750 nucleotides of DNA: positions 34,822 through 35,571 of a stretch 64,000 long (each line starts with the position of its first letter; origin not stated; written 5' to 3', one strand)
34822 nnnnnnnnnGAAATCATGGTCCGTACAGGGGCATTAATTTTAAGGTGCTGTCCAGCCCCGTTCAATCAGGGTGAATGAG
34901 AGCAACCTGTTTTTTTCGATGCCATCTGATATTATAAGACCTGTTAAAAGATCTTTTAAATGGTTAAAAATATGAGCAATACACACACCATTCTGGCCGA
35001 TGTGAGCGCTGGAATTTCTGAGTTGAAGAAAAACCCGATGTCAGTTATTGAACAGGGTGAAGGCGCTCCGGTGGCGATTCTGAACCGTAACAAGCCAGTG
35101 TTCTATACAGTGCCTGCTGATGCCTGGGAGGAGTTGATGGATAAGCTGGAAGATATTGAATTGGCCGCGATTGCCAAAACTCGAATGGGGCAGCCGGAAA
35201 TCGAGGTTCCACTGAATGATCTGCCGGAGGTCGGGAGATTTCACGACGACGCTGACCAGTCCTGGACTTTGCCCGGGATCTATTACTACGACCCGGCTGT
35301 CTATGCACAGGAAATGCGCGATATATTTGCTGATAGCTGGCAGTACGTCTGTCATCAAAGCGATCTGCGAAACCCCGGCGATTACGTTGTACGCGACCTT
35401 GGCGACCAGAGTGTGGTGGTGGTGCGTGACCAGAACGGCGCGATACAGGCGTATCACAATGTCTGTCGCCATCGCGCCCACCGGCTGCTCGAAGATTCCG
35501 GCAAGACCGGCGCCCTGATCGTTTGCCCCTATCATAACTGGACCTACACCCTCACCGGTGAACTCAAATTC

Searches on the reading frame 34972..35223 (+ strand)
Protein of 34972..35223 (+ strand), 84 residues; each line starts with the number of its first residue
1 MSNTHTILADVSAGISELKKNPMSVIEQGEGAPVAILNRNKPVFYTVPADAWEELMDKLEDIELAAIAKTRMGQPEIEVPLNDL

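Call 24: search_protein_families(library=ncbifam, proteins=[window:34972-35223:+], max_evalue=0.001)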
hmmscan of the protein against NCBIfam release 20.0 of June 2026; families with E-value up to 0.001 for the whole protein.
window:34972-35223:+ (84 aa): 3 families
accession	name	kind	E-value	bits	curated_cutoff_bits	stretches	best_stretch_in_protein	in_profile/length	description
NF007300.0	PRK09778.1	equivalog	6.1e-11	42.7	99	1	4-69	1-63/97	type I toxin-antitoxin system antitoxin YafN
NF002770.0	PRK02854.1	equivalog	4.3e-06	26.5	201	1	6-60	4-58/179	primosomal protein DnaT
TIGR01552.1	phd_fam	subfamily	8.8e-05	21.8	20.8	1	14-62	3-52/53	type II toxin-antitoxin system prevent-host-death family antitoxin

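Call 26: search_solved_structures(query=window:34972-35223:+, max_evalue=1, show_alignments=2)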
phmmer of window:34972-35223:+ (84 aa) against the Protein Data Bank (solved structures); distinct sequences matched with E-value up to 1: 3.
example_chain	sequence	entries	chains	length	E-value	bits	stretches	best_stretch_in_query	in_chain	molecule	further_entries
9zbu_C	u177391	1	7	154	0.037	17.6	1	9-57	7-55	Replication restart protein DnaT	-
9zbt_D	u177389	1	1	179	0.049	17.2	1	9-56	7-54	Replication restart protein DnaT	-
2inf_A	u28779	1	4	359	0.074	16.7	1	29-73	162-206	Uroporphyrinogen decarboxylase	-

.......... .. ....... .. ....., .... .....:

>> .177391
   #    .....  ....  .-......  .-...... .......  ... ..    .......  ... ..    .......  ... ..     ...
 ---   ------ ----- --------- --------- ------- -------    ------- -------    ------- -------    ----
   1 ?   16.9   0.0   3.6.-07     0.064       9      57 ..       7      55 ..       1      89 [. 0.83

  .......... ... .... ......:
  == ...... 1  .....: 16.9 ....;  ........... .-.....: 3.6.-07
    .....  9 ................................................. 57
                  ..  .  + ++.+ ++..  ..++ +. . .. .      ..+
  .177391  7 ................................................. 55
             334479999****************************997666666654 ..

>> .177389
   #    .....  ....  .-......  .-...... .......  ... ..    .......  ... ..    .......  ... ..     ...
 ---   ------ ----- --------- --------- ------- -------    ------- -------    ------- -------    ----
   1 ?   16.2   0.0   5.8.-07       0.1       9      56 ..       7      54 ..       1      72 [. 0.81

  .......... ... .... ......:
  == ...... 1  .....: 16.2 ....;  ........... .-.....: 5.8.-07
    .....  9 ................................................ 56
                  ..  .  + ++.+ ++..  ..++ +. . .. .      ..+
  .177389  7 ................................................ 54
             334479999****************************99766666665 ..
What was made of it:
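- Closest known: DnaT N-terminal domain. Same: The antitoxin half gives weak but specific matches to the DnaT N-terminus (NCBIfam NF002770 at E 4e-6, call 24; PDB 9zbu at E 0.04, call 26).
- Tried and rejected: Only weak DnaT hits came back and no Phd/YefM structure passed (call 26).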

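Call 38: find_related_loci(query=window:34972-35223:+, collection=genome_contigs, flank=3000)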
Query window:34972-35223:+ (84 aa) in genome_contigs; peptide patterns used: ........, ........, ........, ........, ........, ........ (x = any residue, [..] = any of these).
599 stretches matched a pattern (row limit reached: there are more); 493 encode a relative of the query (tblastn E <= 1e-3); the best 80 are kept; 80 distinct loci.
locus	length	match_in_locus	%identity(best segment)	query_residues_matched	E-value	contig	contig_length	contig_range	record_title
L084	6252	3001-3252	95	1-84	2e-50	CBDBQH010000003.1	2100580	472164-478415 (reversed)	MAG: Candidatus Poriferihabitaceae bacterium isolate 3f4a3f71-dd35-4c24-bd49-5cea3e77eff4 genome assembly, contig: conti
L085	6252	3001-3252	87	1-84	2e-46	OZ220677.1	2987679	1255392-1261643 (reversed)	MAG: Arenicellales bacterium isolate e4234053-763e-428e-8938-38a587063467 genome assembly, chromosome: 1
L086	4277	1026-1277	79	1-84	6e-42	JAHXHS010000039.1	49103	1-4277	MAG: Candidatus Thiodiazotropha sp. (ex Epidulcina cf. delphinae) isolate 3502H_Th2 c_000000000049, whole genome shotgun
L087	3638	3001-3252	80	1-84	2e-41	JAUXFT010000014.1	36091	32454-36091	MAG: Aestuariirhabdus sp. isolate CSMAG_2910 CSMAG_2910_k117_7789462_length_36091_cov_23.0000, whole genome shotgun sequ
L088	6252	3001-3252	79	1-84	2e-40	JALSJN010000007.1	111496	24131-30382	MAG: Thiotrichaceae bacterium isolate 354-166_metabat2_scaf2bin.098 354-166_scaffold_109_c1, whole genome shotgun sequen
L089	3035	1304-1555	75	1-84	1e-40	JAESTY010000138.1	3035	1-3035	MAG: Immundisolibacteraceae bacterium isolate NORP326 CoAssembly_1668349, whole genome shotgun sequence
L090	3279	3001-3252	76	1-84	2e-40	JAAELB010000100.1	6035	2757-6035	MAG: Desulfobulbaceae bacterium isolate Bco_9 BcoG_CONTIG208247, whole genome shotgun sequence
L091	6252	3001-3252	75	1-84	5e-40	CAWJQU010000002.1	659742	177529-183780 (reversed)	MAG: uncultured delta proteobacterium isolate MFD03804.bin.2.191 genome assembly, contig: contig_12555, whole genome sho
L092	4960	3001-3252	76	1-84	5e-40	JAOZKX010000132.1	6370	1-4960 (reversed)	MAG: Desulfocapsa sp. isolate GMC10.concoct.196_sub NODE_15572_length_6370_cov_5.512589, whole genome shotgun sequence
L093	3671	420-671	75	1-84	9e-40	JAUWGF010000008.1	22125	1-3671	MAG: Deltaproteobacteria bacterium isolate CSMAG_2235 CSMAG_2235_k141_1100500_length_22125_cov_18.5183, whole genome sho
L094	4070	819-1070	75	1-84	2e-39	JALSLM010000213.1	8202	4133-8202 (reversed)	MAG: Thiotrichaceae bacterium isolate 355-202_metabat2_scaf2bin.023 355-202_scaffold_6141_c1, whole genome shotgun seque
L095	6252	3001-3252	75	1-84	2e-39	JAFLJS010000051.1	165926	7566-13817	MAG: Desulfocapsa sp. isolate MC-05 c_000000870643, whole genome shotgun sequence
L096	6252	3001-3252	74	1-84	2e-39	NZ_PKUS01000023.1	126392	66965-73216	Pseudohalioglobus lutimaris strain HF004 contig23, whole genome shotgun sequence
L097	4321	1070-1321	75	1-84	1e-39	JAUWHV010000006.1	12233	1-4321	MAG: Deltaproteobacteria bacterium isolate CSMAG_2277 CSMAG_2277_k141_813683_length_12233_cov_16.9709, whole genome shot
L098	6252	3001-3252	74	1-84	2e-39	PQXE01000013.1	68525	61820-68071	MAG: Deltaproteobacteria bacterium isolate E20SeepSRB2 NODE_13_length_68525_cov_17.5094, whole genome shotgun sequence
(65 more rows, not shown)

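Call 40: find_homologous_proteins(query=window:34972-35223:+, max_evalue=0.001)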
Query window:34972-35223:+ (84 aa): 1408 proteins with E <= 0.001 among 1409 candidates; the best 120 are listed.
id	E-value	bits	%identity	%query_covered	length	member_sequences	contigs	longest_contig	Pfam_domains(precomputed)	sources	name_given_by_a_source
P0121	6.8e-40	152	87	100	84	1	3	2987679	PF02604.27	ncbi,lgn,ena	-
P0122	5.9e-36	139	81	100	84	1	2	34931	PF02604.27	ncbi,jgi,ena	-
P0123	8.0e-36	139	81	100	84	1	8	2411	PF02604.27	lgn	-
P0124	8.3e-36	139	82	100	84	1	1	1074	PF02604.27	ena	-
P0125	8.7e-36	139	81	100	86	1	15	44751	PF02604.27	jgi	jgi:antitoxin StbD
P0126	1.4e-35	138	79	100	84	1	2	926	PF02604.27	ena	-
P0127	2.1e-35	138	81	100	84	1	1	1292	PF02604.27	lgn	-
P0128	2.2e-35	138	81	100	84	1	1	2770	PF02604.27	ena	-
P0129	2.3e-35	138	79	100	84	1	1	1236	PF02604.27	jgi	-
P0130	2.9e-35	137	81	100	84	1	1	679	PF02604.27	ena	-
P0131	3.1e-35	137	80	100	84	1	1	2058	PF02604.27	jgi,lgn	-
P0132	3.1e-35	137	79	100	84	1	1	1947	PF02604.27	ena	-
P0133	8.3e-35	136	79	100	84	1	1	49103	PF02604.27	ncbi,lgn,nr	ncbi:MAG: type II toxin-antitoxin system Phd/YefM family antitoxin [Candidatus Thiodiazotropha sp. (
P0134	9.1e-35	136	79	100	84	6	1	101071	PF02604.27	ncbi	-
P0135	1.2e-34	135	79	100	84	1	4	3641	PF02604.27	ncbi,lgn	-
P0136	1.2e-34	135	80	100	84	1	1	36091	PF02604.27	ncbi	-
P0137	1.3e-34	135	77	100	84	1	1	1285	PF02604.27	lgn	-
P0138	1.5e-34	135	79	100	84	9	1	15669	PF02604.27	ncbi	-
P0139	2.1e-34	135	80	100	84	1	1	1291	PF02604.27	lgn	-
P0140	2.1e-34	134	80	100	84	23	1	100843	PF02604.27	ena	-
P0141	2.3e-34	134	77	100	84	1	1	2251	PF02604.27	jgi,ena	-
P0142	3.1e-34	134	77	100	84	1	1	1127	PF02604.27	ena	-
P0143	3.1e-34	134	79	100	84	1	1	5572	PF02604.27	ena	-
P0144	3.4e-34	134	80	100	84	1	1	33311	PF02604.27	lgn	-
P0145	3.5e-34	134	80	100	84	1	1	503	PF02604.27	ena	-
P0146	3.5e-34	134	79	100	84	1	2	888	PF02604.27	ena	-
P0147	3.6e-34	134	79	100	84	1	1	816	PF02604.27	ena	-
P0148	3.9e-34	134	81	100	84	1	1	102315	PF02604.27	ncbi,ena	-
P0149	4.1e-34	134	76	100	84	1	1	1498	PF02604.27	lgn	-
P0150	4.8e-34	133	79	100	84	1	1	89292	PF02604.27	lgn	-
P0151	5.2e-34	133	79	100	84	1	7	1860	PF02604.27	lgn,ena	-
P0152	5.3e-34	133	79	100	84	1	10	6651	PF02604.27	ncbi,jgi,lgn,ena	jgi:antitoxin StbD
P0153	5.3e-34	133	79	100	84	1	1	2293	PF02604.27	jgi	jgi:antitoxin StbD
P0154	5.4e-34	133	79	100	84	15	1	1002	PF02604.27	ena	-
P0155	5.7e-34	133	79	100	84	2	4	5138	PF02604.27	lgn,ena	-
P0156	6.0e-34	133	76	100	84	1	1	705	PF02604.27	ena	-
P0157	6.0e-34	133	79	100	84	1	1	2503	PF02604.27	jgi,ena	-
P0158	6.1e-34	133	79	100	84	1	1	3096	PF02604.27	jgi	jgi:antitoxin StbD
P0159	6.6e-34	133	79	100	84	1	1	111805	PF02604.27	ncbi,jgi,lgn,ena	-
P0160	7.6e-34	133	75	100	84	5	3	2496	PF02604.27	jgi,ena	-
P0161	8.3e-34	133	80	100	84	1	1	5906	PF02604.27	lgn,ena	-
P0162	8.7e-34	133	77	100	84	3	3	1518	PF02604.27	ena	-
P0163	9.6e-34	132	81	100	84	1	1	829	PF02604.27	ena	-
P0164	9.7e-34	132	77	100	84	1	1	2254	PF02604.27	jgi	-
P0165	9.9e-34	132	75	100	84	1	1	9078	PF02604.27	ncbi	-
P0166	9.9e-34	132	79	100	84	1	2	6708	PF02604.27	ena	-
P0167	1.0e-33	132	79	100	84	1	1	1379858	PF02604.27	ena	-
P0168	1.0e-33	132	76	100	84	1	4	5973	PF02604.27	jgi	jgi:antitoxin StbD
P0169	1.0e-33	132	79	100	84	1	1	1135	PF02604.27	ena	-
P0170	1.1e-33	132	79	100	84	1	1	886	PF02604.27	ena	-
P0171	1.2e-33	132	76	100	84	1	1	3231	PF02604.27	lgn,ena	-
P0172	1.3e-33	132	77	100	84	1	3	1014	PF02604.27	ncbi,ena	-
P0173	1.3e-33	132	77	100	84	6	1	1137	PF02604.27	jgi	jgi:antitoxin StbD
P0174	1.3e-33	132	76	100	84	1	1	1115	PF02604.27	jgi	jgi:antitoxin StbD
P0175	1.3e-33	132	77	100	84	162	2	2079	PF02604.27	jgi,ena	-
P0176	1.4e-33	132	79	100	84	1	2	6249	PF02604.27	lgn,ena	-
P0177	1.4e-33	132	79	100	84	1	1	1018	PF02604.27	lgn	-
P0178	1.5e-33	132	75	100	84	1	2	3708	PF02604.27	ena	-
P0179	1.5e-33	132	76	100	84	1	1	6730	PF02604.27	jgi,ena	-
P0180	1.6e-33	132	76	100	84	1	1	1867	PF02604.27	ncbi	-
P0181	1.8e-33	132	77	100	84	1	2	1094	PF02604.27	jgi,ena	-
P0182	1.8e-33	132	79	100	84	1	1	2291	PF02604.27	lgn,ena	-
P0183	1.9e-33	131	76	100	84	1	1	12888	PF02604.27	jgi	jgi:antitoxin StbD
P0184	2.0e-33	131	76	100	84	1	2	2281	PF02604.27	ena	-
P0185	2.0e-33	131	77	100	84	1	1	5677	PF02604.27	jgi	jgi:antitoxin StbD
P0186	2.0e-33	131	77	100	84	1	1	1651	PF02604.27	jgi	jgi:antitoxin StbD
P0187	2.1e-33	131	76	100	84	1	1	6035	PF02604.27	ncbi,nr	ncbi:MAG: antitoxin [Desulfobulbaceae bacterium]|nr:antitoxin [Desulfobulbaceae bacterium]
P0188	2.2e-33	131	77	100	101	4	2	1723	PF02604.27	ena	-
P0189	2.4e-33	131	77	100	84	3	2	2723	PF02604.27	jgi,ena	-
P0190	2.4e-33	131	77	100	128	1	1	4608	PF02604.27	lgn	-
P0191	2.4e-33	131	77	100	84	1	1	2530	PF02604.27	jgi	jgi:antitoxin StbD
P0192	2.5e-33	131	76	100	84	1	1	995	PF02604.27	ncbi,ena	-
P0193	2.7e-33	131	75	100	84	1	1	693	PF02604.27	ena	-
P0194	2.9e-33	131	77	100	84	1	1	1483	PF02604.27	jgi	jgi:antitoxin StbD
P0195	3.7e-33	131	75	100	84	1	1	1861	PF02604.27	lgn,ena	-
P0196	4.0e-33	130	75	100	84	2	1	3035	PF02604.27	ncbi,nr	ncbi:MAG: type II toxin-antitoxin system Phd/YefM family antitoxin [Immundisolibacteraceae bacterium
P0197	4.6e-33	130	76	100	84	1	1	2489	PF02604.27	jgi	jgi:antitoxin StbD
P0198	4.7e-33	130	76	100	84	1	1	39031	PF02604.27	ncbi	-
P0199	6.4e-33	130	76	100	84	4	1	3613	PF02604.27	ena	-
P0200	6.5e-33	130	75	100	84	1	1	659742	PF02604.27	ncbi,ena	-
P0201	6.6e-33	130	76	100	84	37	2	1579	PF02604.27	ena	-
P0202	6.7e-33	130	75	100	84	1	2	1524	PF02604.27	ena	-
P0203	7.7e-33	130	76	100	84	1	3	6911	PF02604.27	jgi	jgi:antitoxin StbD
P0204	7.7e-33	130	75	100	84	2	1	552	PF02604.27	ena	-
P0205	7.9e-33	129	74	100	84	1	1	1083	PF02604.27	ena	-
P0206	8.5e-33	129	75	99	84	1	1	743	PF02604.27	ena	-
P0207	8.8e-33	129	76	100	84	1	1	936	PF02604.27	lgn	-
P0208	9.1e-33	129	76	100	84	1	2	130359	PF02604.27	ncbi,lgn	-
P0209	9.2e-33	129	73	100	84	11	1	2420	PF02604.27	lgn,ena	-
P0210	9.7e-33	129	75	100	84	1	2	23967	PF02604.27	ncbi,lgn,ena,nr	ncbi:MAG TPA: type II toxin-antitoxin system Phd/YefM family antitoxin [Gammaproteobacteria bacteriu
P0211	1.0e-32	129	75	100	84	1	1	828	PF02604.27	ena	-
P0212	1.1e-32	129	77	100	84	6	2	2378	PF02604.27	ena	-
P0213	1.1e-32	129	75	99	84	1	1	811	PF02604.27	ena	-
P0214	1.2e-32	129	76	100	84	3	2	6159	PF02604.27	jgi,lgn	jgi:antitoxin StbD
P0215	1.3e-32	129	76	100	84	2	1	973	PF02604.27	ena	-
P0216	1.3e-32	129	76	100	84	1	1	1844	PF02604.27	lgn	-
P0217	1.3e-32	129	76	100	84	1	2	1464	PF02604.27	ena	-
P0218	1.4e-32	129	75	100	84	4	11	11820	PF02604.27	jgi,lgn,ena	-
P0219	1.4e-32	129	74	100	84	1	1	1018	PF02604.27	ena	-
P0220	1.4e-32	129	75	100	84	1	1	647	PF02604.27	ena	-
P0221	1.4e-32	129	75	100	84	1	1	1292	PF02604.27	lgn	-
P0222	1.5e-32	129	74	100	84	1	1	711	PF02604.27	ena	-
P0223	1.6e-32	129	75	100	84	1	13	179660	PF02604.27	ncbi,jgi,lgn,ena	-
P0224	1.6e-32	129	73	100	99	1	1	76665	PF02604.27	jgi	jgi:antitoxin StbD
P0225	1.7e-32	128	75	100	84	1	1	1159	PF02604.27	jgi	-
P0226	1.7e-32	128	75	100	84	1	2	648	PF02604.27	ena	-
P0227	1.8e-32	128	77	96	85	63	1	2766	PF02604.27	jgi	jgi:antitoxin StbD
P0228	1.8e-32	128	75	100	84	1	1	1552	PF02604.27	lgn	-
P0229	1.8e-32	128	74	100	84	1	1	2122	PF02604.27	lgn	-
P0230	1.8e-32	128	75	100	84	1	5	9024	PF02604.27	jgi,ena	-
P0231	2.0e-32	128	76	100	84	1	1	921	PF02604.27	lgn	-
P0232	2.2e-32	128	76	100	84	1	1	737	PF02604.27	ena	-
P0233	2.2e-32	128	74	100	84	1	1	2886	PF02604.27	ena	-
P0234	2.3e-32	128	76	100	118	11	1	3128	PF02604.27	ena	-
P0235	2.3e-32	128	75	100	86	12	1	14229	PF02604.27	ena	-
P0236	2.3e-32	128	75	100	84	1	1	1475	PF02604.27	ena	-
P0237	2.4e-32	128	75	100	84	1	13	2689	PF02604.27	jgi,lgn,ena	jgi:antitoxin StbD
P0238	2.4e-32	128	74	100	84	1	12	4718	PF02604.27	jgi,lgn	jgi:antitoxin StbD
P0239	2.5e-32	128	74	100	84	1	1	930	PF02604.27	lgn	-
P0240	2.5e-32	128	77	100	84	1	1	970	PF02604.27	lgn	-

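Call 62: search_dna_similar(query=window:34972-35223:+, collection=plasmids, mode=protein, max_rows=12)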
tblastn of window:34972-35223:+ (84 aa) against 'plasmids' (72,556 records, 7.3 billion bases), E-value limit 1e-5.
Records with a match: 4807; places in all: 5081; records where one place covers at least 80% of the query: 3857.
Best place of each record, by identity: 60-80% 22; <60% 4785.
By first word of the organism name: Klebsiella 2085; Escherichia 1699; Salmonella 314; Enterobacter 97; Shigella 94; Acinetobacter 59; Citrobacter 56; Piscirickettsia 56; Serratia 54; Pantoea 52; and 42 more.
By predicted mobility (MOB-suite, as given by PLSDB): conjugative 3387; non-mobilizable 814; mobilizable 606.
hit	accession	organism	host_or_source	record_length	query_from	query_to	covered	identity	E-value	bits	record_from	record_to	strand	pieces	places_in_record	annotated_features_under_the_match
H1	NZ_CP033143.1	Vibrio parahaemolyticus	Penaeus vannamei,hepatopancrease,shrimp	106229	1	84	100%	65.5%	2e-28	112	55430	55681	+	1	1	type II toxin-antitoxin system Phd/YefM family antitoxin | type II toxin-antitoxin system RelE/ParE family toxin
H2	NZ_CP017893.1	Vibrio alginolyticus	Syngnathus typhle,whole organism,Kiel ...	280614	1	84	100%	65.5%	6e-28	111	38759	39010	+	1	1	type II toxin-antitoxin system Phd/YefM family antitoxin | type II toxin-antitoxin system RelE/ParE family toxin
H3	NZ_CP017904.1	Vibrio alginolyticus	Syngnathus typhle,whole organism,Kiel ...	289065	1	84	100%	65.5%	6e-28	111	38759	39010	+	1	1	type II toxin-antitoxin system Phd/YefM family antitoxin | type II toxin-antitoxin system RelE/ParE family toxin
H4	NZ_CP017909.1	Vibrio alginolyticus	Syngnathus typhle,whole organism,Kiel ...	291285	1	84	100%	65.5%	6e-28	111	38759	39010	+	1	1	type II toxin-antitoxin system Phd/YefM family antitoxin | type II toxin-antitoxin system RelE/ParE family toxin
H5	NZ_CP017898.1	Vibrio alginolyticus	Syngnathus typhle,whole organism,Kiel ...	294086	1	84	100%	65.5%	6e-28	111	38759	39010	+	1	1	type II toxin-antitoxin system Phd/YefM family antitoxin | type II toxin-antitoxin system RelE/ParE family toxin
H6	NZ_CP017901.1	Vibrio alginolyticus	Syngnathus typhle,whole organism,Kiel ...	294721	1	84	100%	65.5%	6e-28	111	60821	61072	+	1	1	type II toxin-antitoxin system Phd/YefM family antitoxin | type II toxin-antitoxin system RelE/ParE family toxin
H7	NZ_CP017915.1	Vibrio alginolyticus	Syngnathus typhle,whole organism,Kiel ...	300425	1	84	100%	65.5%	6e-28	111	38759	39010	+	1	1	type II toxin-antitoxin system Phd/YefM family antitoxin | type II toxin-antitoxin system RelE/ParE family toxin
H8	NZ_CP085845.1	Vibrio diabolicus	Mactra veneriformis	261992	1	84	100%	64.3%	1e-27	110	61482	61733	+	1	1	type II toxin-antitoxin system Phd/YefM family antitoxin | type II toxin-antitoxin system RelE/ParE family toxin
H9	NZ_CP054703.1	Vibrio alginolyticus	Penaeus monodon,cell culture,post ...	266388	1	84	100%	64.3%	1e-27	110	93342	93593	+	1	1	type II toxin-antitoxin system Phd/YefM family antitoxin | type II toxin-antitoxin system RelE/ParE family toxin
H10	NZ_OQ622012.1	Vibrio parahaemolyticus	-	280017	1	84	100%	64.3%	1e-27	110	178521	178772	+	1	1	type II toxin-antitoxin system Phd/YefM family antitoxin | type II toxin-antitoxin system RelE/ParE family toxin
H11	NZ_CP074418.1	Vibrio parahaemolyticus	Penaeus vannamei,Pure bacterial culture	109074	1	67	80%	71.6%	4e-24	100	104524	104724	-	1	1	none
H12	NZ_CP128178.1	Sphingobium baderi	mixed culture,activated sludge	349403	4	84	96%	59.3%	7e-26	105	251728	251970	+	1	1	type II toxin-antitoxin system Phd/YefM family antitoxin | type II toxin-antitoxin system RelE/ParE family toxin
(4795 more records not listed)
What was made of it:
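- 34972..35219 (+): StbD/Phd-YefM antitoxin-derived part (codons 1-82 plus 2 nt). Homologues are named 'antitoxin StbD' or 'Phd/YefM family antitoxin' (calls 40, 62).
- On Phd/YefM (StbD) antitoxin: 74-87% identity to proteins named StbD or Phd/YefM (calls 40, 62).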

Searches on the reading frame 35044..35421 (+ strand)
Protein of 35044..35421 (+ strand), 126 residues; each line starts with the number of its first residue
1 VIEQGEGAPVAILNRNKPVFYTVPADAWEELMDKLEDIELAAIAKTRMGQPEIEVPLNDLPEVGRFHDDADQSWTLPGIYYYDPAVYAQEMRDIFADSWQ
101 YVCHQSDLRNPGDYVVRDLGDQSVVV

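Call 63: search_protein_representatives(protein=window:35044-35421:+)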
Query: 126 residues. Proteins with E-value up to 0.001 (for the whole library): 1325; up to 1e-10: 62; up to 1e-30: 0. The best 150 are listed.
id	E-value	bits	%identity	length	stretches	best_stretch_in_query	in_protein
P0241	9.9e-25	103.2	66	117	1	56-126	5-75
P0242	1.9e-19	86.2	62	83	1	64-126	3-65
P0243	9.3e-19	83.9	73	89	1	1-60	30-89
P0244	1.5e-17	80.0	72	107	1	1-60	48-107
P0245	1.6e-17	79.9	69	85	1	1-59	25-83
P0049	4.5e-16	75.3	59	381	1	59-126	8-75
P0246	5.8e-16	74.9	69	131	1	1-58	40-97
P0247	1.2e-15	73.9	58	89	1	62-118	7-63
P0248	3.8e-15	72.2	61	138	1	64-124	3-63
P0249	6.6e-15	71.5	67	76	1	3-60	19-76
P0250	1.0e-14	70.8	61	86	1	1-61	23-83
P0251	2.8e-14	69.5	46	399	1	58-126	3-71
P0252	3.2e-14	69.3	56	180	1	65-126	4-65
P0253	3.5e-14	69.1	52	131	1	63-125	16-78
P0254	3.6e-14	69.1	67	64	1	1-54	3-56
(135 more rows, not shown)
